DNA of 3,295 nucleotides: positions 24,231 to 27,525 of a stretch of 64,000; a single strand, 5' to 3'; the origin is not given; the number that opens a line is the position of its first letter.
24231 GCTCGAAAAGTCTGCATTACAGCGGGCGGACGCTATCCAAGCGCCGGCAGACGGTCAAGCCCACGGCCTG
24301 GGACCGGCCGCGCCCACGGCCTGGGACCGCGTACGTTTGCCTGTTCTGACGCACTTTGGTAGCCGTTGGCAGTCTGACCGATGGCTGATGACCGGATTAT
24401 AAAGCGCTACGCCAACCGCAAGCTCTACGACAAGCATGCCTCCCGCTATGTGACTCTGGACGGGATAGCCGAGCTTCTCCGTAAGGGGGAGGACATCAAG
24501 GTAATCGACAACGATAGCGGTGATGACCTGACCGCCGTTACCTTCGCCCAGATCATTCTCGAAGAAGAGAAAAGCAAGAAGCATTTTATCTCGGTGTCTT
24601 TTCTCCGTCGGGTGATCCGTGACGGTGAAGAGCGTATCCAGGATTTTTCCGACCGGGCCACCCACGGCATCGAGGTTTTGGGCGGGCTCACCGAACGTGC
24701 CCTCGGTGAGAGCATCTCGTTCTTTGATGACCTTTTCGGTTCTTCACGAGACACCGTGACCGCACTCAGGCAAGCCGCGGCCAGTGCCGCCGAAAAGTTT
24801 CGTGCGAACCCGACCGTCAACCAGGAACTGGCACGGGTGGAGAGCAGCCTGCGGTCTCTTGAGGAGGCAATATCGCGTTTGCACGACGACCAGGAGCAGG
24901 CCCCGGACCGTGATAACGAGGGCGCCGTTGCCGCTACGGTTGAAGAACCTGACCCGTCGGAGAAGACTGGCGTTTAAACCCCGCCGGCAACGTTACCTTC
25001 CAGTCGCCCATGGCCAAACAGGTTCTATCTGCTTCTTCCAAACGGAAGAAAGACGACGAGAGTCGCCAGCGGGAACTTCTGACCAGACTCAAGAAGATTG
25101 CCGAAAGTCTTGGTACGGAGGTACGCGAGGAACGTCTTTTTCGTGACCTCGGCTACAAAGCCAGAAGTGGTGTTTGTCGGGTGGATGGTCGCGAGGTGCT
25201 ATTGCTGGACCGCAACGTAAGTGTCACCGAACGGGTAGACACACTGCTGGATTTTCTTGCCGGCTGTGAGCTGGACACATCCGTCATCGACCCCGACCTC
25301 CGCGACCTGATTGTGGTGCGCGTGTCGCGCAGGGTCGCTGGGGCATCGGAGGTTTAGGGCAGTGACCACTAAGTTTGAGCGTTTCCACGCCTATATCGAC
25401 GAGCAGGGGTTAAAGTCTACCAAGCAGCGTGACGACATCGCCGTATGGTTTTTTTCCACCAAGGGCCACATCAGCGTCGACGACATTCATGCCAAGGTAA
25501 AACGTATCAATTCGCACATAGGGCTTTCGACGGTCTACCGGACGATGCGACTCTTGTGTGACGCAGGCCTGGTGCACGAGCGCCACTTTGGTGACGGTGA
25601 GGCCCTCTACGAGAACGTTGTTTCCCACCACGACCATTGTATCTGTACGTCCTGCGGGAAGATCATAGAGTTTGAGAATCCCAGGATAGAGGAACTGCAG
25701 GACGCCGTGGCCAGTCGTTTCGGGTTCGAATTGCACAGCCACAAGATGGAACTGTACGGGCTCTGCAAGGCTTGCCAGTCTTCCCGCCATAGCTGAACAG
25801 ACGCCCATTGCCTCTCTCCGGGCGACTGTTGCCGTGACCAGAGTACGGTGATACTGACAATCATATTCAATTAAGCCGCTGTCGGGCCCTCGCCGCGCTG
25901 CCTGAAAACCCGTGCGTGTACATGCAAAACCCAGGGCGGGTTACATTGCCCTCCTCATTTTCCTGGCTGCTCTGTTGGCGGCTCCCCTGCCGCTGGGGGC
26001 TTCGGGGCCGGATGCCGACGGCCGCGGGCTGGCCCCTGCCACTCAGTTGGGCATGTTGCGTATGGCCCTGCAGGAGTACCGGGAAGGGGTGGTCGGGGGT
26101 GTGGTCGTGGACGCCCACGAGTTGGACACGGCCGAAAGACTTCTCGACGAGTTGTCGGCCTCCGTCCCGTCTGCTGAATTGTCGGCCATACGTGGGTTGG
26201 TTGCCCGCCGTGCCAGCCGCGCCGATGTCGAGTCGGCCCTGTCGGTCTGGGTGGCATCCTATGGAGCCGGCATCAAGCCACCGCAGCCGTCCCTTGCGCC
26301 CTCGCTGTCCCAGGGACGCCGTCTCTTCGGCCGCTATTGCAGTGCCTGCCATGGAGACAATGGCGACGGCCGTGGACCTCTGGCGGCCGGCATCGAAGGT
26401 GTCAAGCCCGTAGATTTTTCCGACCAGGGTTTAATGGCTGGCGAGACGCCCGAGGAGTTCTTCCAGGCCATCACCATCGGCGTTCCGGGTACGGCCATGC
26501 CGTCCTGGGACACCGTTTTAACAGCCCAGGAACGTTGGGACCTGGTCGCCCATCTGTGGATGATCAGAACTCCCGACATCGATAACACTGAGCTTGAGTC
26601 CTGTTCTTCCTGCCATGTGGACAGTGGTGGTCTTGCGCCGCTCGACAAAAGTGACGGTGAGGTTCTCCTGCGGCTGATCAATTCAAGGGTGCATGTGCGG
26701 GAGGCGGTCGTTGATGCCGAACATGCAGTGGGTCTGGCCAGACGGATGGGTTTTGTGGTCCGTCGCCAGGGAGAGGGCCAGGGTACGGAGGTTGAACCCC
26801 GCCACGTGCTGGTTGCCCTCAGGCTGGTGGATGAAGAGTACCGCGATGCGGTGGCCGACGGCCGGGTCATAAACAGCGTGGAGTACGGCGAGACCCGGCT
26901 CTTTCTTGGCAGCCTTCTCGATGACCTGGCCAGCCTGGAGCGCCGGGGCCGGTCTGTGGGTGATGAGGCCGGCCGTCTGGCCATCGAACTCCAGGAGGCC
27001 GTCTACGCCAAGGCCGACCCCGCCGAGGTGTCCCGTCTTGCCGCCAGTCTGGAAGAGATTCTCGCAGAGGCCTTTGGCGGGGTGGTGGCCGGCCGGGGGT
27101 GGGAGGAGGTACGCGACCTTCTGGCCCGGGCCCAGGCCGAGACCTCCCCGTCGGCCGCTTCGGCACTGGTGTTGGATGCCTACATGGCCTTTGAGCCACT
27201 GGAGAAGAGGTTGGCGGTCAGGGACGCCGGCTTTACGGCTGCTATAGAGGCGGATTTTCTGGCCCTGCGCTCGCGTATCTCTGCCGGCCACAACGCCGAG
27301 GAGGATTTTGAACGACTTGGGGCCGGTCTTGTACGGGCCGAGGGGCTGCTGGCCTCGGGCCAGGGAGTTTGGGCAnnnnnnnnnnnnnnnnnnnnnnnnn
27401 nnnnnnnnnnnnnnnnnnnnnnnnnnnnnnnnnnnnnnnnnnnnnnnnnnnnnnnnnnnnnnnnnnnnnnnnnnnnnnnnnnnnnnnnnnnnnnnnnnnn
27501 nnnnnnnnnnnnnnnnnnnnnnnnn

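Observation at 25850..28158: Fur box in front of a diheme cytochrome c / FTR1 fusion permease: self-contained redox-coupled iron uptake unit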

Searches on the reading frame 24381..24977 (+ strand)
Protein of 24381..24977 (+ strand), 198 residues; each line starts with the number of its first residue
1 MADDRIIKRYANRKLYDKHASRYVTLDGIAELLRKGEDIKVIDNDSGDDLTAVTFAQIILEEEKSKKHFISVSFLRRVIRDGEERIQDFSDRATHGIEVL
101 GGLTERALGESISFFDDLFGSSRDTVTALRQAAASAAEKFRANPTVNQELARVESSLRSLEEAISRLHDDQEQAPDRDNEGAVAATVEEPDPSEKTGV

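Call 3: search_protein_families(library=pfam, proteins=[window:24381-24977:+], max_evalue=0.01)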
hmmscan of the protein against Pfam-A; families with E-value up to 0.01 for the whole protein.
window:24381-24977:+ (198 aa): 1 family
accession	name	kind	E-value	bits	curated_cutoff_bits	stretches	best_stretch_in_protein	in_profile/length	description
PF07879.16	PHB_acc_N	-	1.6e-26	92.6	25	1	6-65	1-60/61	PHB/PHA accumulation regulator DNA-binding domain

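Call 4: search_protein_families(library=ncbifam, proteins=[window:24381-24977:+], max_evalue=0.01)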
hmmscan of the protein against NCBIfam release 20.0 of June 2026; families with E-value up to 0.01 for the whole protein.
window:24381-24977:+ (198 aa): 1 family
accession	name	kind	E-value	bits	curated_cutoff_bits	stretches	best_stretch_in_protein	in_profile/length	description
TIGR01848.1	PHA_reg_PhaR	equivalog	4.4e-24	85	109.45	1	5-89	1-85/107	polyhydroxyalkanoate synthesis repressor PhaR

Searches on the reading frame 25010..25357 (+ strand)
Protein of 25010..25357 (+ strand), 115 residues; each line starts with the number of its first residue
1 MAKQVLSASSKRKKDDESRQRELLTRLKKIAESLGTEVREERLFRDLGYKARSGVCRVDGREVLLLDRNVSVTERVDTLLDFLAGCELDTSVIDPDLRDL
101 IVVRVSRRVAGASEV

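Call 3: search_protein_families(library=pfam, proteins=[window:25010-25357:+], max_evalue=0.01)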
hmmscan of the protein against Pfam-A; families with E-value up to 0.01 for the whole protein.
window:25010-25357:+ (115 aa): 0 families

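Call 4: search_protein_families(library=ncbifam, proteins=[window:25010-25357:+], max_evalue=0.01)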
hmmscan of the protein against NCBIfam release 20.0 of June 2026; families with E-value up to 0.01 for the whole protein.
window:25010-25357:+ (115 aa): 0 families

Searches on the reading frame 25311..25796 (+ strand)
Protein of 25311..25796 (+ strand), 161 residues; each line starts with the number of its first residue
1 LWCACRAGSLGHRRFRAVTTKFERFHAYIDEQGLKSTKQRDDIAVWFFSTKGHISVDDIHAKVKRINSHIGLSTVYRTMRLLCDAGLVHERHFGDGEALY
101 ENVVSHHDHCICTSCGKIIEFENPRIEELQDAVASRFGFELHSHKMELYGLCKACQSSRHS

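Call 3: search_protein_families(library=pfam, proteins=[window:25311-25796:+], max_evalue=0.01)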
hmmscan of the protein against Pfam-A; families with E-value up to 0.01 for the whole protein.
window:25311-25796:+ (161 aa): 1 family
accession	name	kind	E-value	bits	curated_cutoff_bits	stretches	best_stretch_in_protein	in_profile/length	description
PF01475.25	FUR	-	3.8e-35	121.1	23.1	1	31-149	1-121/121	Ferric uptake regulator family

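Call 4: search_protein_families(library=ncbifam, proteins=[window:25311-25796:+], max_evalue=0.01)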
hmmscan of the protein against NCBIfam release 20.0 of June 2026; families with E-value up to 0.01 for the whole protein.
window:25311-25796:+ (161 aa): 10 families
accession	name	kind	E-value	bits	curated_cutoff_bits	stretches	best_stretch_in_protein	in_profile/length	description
NF051891.1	TransRegFurHelico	equivalog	7.5e-31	107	200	1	14-157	3-147/148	ferric iron uptake transcriptional regulator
NF051892.1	TransRegFurBacil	equivalog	9.3e-29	100.4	220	1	20-159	3-147/149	ferric iron uptake transcriptional regulator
NF006999.0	PRK09462.1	equivalog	6.4e-28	97.2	146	1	31-156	10-137/148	ferric iron uptake transcriptional regulator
NF052545.1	TransRegPerRClab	equivalog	2e-23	82.9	180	1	27-157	6-136/138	transcriptional regulator PerR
NF047406.1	TransRegPerRTherm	equivalog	3.4e-14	53.2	200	1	37-158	7-128/130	manganese-dependent transcriptional regulator PerR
NF045678.1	TransRegIrrA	equivalog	8.5e-13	48.4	150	1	23-126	7-111/138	iron response transcriptional regulator IrrA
NF045677.1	FeRespRegIrr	equivalog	7e-12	45.5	170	1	29-125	4-101/127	Fur family transcriptional regulator Irr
NF008646.0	PRK11639.1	equivalog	1.2e-11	44.7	167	1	31-157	19-148/171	zinc uptake transcriptional repressor Zur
NF047462.1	FUR_perox_PerRA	exception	4.9e-11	43.3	200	1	20-133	3-114/142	peroxide-responsive transcriptional repressor PerRA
NF047461.1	FUR_perox_PerRB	exception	1.6e-06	28.1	250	1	33-123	25-116/143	peroxide-responsive transcriptional repressor PerRB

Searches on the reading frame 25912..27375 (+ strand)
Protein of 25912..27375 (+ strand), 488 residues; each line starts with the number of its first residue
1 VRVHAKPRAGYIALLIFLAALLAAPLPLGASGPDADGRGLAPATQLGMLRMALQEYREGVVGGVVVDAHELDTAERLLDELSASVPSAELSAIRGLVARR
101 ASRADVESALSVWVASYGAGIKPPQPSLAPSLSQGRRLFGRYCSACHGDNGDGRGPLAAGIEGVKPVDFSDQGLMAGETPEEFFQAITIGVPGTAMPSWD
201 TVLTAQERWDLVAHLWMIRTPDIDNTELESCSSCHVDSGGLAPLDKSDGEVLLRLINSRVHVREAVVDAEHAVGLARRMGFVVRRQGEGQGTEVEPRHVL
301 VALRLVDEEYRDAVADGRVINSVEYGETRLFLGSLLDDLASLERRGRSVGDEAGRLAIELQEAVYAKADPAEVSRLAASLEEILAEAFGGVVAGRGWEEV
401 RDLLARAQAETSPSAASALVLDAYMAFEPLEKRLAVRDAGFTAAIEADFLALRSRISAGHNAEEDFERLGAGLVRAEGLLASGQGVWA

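Call 81: search_protein_representatives(protein=window:25912-27375:+)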
Query: 488 residues. Proteins with E-value up to 0.001 (for the whole library): 9419; up to 1e-10: 2063; up to 1e-30: 45. The best 150 are listed.
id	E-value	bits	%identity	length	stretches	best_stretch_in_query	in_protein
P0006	8.7e-112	390.6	48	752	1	18-480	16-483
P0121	5.8e-104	364.8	43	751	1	22-482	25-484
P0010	6.8e-91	321.7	44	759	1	15-481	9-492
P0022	9.0e-45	169.7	37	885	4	125-222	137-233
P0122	3.7e-44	167.7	42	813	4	125-218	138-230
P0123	3.2e-43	164.6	38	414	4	133-207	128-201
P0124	3.4e-43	164.5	34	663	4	128-216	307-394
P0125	9.1e-43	163.1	37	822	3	13-219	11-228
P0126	1.9e-42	162.0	40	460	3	15-220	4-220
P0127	3.7e-42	161.1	39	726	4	124-216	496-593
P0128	1.3e-41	159.2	37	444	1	30-350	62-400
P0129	5.1e-41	157.3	39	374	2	43-218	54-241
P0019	1.4e-40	155.9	42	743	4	125-227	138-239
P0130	2.0e-40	155.3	35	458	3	13-219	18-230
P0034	3.9e-40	154.4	42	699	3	8-221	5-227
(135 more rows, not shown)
